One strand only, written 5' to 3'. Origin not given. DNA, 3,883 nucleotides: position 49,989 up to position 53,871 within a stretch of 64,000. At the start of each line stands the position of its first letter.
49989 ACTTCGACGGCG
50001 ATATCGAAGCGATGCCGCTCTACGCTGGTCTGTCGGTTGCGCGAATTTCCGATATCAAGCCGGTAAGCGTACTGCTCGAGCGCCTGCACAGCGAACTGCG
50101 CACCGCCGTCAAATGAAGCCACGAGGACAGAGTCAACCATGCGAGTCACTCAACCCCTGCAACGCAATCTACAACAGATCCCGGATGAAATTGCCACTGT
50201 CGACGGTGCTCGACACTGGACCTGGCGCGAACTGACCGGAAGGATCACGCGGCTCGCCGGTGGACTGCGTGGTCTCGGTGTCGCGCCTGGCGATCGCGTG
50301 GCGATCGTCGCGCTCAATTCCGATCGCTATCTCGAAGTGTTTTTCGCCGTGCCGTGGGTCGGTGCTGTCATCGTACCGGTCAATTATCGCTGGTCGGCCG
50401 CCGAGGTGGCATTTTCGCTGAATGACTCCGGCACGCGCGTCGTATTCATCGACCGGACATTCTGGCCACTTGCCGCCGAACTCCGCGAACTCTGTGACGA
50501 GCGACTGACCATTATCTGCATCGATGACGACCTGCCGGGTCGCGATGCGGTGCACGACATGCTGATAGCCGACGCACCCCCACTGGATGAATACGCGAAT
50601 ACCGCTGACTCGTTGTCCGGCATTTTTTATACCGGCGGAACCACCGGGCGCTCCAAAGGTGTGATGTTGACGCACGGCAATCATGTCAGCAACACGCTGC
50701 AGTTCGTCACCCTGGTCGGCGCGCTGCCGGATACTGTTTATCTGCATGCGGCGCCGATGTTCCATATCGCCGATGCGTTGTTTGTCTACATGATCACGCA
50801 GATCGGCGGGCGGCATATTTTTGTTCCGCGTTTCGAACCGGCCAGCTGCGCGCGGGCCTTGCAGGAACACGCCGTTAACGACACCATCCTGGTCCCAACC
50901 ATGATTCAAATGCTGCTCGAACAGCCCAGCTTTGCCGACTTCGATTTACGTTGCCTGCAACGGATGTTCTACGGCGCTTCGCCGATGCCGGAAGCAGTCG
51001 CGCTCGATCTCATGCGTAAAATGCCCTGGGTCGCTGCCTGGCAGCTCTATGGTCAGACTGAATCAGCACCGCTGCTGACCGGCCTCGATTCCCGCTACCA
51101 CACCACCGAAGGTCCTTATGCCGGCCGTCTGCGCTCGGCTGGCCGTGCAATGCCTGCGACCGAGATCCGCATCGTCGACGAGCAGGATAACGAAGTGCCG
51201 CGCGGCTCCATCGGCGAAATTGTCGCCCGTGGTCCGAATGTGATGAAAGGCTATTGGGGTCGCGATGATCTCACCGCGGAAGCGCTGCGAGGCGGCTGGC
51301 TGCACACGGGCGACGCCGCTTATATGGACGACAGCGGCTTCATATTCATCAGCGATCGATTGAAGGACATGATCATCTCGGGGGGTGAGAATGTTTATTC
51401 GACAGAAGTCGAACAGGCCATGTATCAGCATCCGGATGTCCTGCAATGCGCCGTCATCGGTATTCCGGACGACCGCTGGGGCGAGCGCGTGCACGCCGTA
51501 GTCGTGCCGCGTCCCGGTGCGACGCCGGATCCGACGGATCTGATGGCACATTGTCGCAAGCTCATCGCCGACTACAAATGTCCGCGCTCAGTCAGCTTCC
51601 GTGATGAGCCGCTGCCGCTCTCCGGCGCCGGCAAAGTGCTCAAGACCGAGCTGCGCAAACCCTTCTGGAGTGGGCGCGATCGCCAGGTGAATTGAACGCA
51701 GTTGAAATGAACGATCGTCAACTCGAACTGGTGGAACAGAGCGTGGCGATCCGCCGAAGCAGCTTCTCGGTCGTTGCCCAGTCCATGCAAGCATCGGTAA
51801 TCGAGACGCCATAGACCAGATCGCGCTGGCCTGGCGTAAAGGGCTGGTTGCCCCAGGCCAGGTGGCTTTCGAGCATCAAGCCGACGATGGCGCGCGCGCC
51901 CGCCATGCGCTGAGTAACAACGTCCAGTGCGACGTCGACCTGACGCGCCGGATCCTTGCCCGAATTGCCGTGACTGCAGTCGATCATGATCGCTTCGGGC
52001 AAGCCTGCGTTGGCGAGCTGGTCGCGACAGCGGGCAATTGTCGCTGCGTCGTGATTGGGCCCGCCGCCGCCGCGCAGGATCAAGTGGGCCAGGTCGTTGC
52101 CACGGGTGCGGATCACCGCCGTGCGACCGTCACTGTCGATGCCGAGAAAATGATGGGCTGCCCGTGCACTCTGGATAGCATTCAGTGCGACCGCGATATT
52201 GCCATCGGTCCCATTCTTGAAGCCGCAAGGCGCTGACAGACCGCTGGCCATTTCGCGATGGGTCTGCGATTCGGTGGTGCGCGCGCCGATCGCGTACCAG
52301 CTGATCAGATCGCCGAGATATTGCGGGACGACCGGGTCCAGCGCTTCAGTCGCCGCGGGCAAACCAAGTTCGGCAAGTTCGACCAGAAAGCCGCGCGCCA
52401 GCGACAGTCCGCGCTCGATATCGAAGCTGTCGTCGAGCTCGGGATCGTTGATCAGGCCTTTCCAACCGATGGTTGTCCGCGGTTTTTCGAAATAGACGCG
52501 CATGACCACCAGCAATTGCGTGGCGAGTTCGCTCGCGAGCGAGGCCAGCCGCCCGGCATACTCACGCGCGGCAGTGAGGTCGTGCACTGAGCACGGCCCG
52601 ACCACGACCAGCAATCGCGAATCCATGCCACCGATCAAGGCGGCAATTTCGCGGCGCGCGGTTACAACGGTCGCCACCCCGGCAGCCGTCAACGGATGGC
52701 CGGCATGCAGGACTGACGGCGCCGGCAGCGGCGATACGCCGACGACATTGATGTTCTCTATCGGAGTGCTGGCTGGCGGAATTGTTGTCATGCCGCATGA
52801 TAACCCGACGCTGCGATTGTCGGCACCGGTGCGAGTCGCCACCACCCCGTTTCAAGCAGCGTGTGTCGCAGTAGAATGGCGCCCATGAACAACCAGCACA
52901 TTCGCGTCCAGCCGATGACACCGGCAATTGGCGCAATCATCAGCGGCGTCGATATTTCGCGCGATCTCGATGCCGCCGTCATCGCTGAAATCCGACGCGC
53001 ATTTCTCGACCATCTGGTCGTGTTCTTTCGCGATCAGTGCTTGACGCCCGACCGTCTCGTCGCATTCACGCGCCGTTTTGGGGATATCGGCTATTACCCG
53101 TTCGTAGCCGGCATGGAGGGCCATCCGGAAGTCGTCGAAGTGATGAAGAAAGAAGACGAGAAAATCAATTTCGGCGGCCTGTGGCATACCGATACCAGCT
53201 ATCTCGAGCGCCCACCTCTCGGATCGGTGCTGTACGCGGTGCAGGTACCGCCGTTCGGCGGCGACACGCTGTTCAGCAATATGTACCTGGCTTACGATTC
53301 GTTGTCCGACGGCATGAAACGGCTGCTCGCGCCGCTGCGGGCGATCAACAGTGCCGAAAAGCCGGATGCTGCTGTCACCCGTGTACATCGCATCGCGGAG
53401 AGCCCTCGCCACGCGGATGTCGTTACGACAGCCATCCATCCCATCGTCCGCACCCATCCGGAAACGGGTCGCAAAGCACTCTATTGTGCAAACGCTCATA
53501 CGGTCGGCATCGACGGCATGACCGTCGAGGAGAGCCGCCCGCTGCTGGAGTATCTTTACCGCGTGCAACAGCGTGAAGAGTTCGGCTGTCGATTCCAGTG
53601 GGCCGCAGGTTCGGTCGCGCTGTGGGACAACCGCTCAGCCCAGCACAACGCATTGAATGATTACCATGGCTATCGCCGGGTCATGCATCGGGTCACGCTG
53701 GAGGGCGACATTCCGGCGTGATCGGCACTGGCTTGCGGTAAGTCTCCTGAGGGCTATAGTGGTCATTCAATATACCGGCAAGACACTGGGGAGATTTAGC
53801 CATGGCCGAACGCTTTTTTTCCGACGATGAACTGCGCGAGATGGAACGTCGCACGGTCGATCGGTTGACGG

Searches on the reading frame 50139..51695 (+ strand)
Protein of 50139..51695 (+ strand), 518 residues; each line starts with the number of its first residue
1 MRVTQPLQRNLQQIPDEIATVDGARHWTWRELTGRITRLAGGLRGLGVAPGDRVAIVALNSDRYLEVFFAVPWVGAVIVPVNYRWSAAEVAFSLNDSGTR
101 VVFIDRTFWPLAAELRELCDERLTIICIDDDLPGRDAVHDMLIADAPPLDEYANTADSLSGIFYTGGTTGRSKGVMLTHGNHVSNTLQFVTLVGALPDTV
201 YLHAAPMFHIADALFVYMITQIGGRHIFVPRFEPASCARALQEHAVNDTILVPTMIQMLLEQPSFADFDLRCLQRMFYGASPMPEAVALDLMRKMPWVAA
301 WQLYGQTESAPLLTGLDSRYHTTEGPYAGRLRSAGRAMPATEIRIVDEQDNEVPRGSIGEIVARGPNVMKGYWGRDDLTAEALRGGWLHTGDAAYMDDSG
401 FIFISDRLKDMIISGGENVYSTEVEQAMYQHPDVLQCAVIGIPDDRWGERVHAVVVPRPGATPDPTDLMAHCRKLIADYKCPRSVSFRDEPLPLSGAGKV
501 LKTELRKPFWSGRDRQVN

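Call 75: search_protein_families(library=ncbifam, proteins=[window:50139-51695:+], max_evalue=0.00001)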
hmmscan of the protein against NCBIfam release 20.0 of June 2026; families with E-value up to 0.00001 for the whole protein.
window:50139-51695:+ (518 aa): 104 families (the best 25 are shown)
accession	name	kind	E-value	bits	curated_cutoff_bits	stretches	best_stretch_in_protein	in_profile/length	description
NF004837.0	PRK06187.1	subfamily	1.2e-147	492.4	476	1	3-517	10-530/531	long-chain-fatty-acid--CoA ligase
NF006182.0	PRK08316.1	subfamily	4.3e-131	438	663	1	4-509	14-517/523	fatty acyl-CoA synthetase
NF005307.0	PRK06839.1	equivalog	5e-103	345.4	748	1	14-506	15-490/496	o-succinylbenzoate--CoA ligase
NF005676.0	PRK07470.1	equivalog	1.8e-99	333.8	774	1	3-507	22-527/544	acyl-CoA synthetase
NF005857.1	PRK07786.1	exception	1.9e-96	323.6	733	1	7-509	15-512/513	fatty-acid--CoA ligase FadD5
NF006020.0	PRK08162.1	subfamily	5.5e-96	322.1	677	1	7-507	25-536/545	acyl-CoA synthetase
NF004797.0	PRK06145.1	equivalog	2.9e-95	319.5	850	1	13-507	14-493/499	acyl-CoA synthetase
NF005801.1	PRK07656.1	equivalog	3e-93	313.2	657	1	8-506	8-500/500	FadD3 family acyl-CoA ligase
NF009233.0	PRK12583.1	subfamily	2.7e-92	309.9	832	2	157-507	201-548/558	fatty acid CoA ligase family protein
NF006572.0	PRK09088.1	equivalog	8.7e-91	305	696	1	13-508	13-486/491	acyl-CoA synthetase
NF004114.0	PRK05605.1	equivalog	4.7e-90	302.5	766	2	149-508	213-568/575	long-chain-fatty-acid--CoA ligase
NF006181.0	PRK08314.1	subfamily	5.4e-89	298.9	705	2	143-506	191-551/563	long-chain-fatty-acid--CoA ligase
NF009071.0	PRK12406.1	subfamily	6.1e-89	298.8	701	1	21-516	7-509/510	acyl-CoA synthetase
NF005702.0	PRK07514.1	subfamily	4.2e-87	292.6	558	1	18-509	21-500/506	malonyl-CoA synthase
NF002966.0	PRK03640.1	equivalog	9.7e-87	291.6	556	1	5-507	6-478/483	o-succinylbenzoate--CoA ligase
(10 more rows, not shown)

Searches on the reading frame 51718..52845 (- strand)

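Call 75: search_protein_families(library=ncbifam, proteins=[window:51718-52845:-], max_evalue=0.00001)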
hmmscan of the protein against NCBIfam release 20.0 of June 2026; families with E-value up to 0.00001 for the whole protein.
window:51718-52845:- (375 aa): 4 families
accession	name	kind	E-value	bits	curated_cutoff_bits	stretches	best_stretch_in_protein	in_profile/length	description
NF009395.0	PRK12755.1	subfamily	5e-150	499.1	343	1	28-368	6-346/355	3-deoxy-7-phosphoheptulonate synthase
TIGR00034.1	aroFGH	equivalog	3.6e-142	473.2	173.2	1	31-368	2-336/342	3-deoxy-7-phosphoheptulonate synthase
NF009396.0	PRK12756.1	subfamily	3.7e-132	440.4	463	1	32-369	7-343/349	Trp-sensitive 3-deoxy-7-phosphoheptulonate synthase AroH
NF006723.0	PRK09261.1-1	equivalog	4.2e-127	423.8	568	1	38-368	14-343/351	3-deoxy-7-phosphoheptulonate synthase AroG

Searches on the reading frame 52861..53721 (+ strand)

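Call 75: search_protein_families(library=ncbifam, proteins=[window:52861-53721:+], max_evalue=0.00001)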
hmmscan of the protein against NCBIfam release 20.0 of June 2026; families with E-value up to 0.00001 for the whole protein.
window:52861-53721:+ (286 aa): 3 families
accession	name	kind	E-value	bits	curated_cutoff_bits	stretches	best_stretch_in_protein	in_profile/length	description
NF007104.0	PRK09553.1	equivalog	5.9e-72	242.2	313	1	12-285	3-278/282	taurine dioxygenase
NF045815.1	Neo-PentlctneFsynPtlD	equivalog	1.2e-32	113.4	550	1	21-279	9-285/301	neopentalenolactone/pentalenolactone F synthase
NF049937.1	CMthFAOxDecarbScoE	equivalog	1.4e-23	83.4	400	1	20-282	8-285/295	(3R)-3-[(carboxymethyl)amino]fatty acid oxygenase/decarboxylase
